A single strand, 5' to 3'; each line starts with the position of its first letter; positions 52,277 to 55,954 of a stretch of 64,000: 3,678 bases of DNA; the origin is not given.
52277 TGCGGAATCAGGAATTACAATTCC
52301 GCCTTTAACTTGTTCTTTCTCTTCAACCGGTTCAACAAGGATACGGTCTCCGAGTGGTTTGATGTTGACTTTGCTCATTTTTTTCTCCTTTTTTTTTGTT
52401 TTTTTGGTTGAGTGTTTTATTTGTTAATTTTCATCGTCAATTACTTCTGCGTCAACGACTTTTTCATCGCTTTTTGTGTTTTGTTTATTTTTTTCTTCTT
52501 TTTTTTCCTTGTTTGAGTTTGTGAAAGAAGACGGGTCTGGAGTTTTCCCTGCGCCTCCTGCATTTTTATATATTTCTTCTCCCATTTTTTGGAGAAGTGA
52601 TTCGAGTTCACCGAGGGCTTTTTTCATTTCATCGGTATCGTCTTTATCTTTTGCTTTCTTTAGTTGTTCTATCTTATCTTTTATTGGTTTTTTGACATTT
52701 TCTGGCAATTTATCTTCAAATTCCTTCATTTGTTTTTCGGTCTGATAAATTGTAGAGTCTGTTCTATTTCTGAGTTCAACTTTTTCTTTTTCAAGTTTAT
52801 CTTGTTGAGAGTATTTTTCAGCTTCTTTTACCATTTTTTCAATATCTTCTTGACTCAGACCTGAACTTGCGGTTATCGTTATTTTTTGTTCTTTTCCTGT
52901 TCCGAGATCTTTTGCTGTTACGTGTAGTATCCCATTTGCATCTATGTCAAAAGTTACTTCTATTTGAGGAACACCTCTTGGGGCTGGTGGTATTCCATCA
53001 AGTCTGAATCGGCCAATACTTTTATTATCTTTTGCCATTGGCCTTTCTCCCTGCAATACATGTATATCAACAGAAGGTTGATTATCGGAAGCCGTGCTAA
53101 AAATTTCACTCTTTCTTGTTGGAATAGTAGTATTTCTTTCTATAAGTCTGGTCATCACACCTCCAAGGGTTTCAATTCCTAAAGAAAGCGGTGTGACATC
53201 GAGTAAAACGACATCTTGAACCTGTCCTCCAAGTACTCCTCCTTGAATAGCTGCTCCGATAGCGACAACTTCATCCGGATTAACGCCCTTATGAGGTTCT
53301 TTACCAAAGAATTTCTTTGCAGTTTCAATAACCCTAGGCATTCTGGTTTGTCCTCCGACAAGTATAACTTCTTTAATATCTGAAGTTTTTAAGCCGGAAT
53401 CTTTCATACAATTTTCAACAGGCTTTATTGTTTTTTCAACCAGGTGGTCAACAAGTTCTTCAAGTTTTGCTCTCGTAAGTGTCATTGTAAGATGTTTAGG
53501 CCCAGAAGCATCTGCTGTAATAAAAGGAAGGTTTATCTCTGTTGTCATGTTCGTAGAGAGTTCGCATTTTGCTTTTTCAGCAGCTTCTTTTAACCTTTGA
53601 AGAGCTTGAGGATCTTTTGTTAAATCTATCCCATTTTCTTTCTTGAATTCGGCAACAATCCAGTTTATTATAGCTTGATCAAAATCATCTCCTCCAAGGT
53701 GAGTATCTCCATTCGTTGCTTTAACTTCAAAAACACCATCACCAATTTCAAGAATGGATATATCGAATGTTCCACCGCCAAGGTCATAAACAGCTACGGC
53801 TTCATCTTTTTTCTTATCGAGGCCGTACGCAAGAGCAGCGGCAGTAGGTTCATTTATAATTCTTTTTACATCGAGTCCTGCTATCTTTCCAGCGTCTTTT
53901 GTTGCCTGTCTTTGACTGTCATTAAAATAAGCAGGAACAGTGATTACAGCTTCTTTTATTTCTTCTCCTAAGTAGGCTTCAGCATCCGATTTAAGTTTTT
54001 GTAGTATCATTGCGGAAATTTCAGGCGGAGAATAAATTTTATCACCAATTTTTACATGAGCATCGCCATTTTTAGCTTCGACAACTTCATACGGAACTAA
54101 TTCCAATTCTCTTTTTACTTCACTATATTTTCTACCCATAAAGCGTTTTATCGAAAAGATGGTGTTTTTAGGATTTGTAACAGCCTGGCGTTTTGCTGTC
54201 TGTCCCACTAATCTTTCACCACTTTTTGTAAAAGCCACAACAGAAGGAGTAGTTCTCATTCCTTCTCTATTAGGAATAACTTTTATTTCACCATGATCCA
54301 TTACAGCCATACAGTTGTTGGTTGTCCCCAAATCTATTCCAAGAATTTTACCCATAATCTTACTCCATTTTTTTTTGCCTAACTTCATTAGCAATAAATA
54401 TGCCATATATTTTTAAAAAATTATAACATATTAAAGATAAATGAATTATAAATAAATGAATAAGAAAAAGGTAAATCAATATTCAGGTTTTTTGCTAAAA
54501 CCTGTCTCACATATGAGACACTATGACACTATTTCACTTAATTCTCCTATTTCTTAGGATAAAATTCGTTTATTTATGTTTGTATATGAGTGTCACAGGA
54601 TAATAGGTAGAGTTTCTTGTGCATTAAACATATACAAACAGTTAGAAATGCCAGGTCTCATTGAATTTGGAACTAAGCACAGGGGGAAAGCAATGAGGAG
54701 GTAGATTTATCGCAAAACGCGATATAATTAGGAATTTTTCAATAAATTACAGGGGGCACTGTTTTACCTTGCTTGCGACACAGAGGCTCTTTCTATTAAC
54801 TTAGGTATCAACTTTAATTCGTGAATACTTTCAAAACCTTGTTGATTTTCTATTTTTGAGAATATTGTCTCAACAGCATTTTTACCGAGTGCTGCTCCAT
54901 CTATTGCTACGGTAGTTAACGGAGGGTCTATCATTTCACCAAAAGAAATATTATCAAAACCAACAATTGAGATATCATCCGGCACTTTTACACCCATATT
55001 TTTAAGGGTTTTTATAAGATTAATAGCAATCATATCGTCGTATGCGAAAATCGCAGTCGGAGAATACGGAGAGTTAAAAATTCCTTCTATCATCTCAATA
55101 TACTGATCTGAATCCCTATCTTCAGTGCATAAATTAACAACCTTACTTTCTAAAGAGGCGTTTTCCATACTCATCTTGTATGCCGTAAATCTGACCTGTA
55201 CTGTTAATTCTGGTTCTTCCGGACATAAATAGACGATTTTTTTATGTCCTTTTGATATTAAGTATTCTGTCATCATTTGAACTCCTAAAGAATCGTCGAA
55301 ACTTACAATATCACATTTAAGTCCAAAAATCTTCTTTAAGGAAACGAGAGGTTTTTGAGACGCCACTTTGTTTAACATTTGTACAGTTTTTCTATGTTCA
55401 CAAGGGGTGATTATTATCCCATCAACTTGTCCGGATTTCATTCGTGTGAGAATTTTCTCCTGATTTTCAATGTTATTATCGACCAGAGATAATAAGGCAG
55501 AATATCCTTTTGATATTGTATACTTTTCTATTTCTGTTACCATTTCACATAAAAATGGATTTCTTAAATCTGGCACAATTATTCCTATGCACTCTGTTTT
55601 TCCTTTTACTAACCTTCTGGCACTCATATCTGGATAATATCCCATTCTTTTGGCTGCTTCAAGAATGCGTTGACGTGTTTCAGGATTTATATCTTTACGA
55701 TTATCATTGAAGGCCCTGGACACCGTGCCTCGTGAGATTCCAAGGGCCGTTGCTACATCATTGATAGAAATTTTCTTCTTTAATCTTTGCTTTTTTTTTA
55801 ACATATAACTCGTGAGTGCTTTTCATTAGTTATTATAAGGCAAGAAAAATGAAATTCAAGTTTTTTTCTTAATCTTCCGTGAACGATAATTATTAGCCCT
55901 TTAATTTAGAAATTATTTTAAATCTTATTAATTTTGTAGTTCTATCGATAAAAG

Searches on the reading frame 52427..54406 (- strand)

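Call 13: search_protein_families(library=pfam, proteins=[window:52427-54406:-], max_evalue=0.001)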
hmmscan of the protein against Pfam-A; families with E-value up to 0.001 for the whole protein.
window:52427-54406:- (660 aa): 2 families
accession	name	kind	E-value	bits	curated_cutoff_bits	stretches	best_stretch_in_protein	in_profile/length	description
PF00012.26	HSP70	-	3.4e-274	911.1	20.6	1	21-613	1-598/599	Hsp70 protein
PF06723.19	MreB_Mbl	-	1.7e-19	70.3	27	1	135-386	78-316/327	MreB/Mbl protein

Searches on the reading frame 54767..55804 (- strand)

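Call 13: search_protein_families(library=pfam, proteins=[window:54767-55804:-], max_evalue=0.001)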
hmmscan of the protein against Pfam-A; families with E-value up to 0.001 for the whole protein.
window:54767-55804:- (346 aa): 7 families
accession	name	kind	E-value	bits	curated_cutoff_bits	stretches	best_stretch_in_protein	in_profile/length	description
PF13377.12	Peripla_BP_3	-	2.9e-31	109.2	26.5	1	180-342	2-167/167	Periplasmic binding protein-like domain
PF00532.27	Peripla_BP_1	-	5.8e-24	85.5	22.2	1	71-326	2-267/281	Periplasmic binding proteins and sugar binding domain of LacI family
PF00356.27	LacI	-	7.7e-11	42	27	1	13-59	1-46/46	Bacterial regulatory proteins, lacI family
PF13407.12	Peripla_BP_4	-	8.4e-11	42.3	35.1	1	73-287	1-220/258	Periplasmic binding protein domain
PF01381.28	HTH_3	-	6e-07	29.8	23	1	4-50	2-47/55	Helix-turn-helix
PF02796.21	HTH_7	-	0.00058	20.4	23.8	0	6-34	16-44/45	Helix-turn-helix domain of resolvase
PF13384.12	HTH_23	-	0.00085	19.5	24.6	0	7-33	13-39/50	Homeodomain-like domain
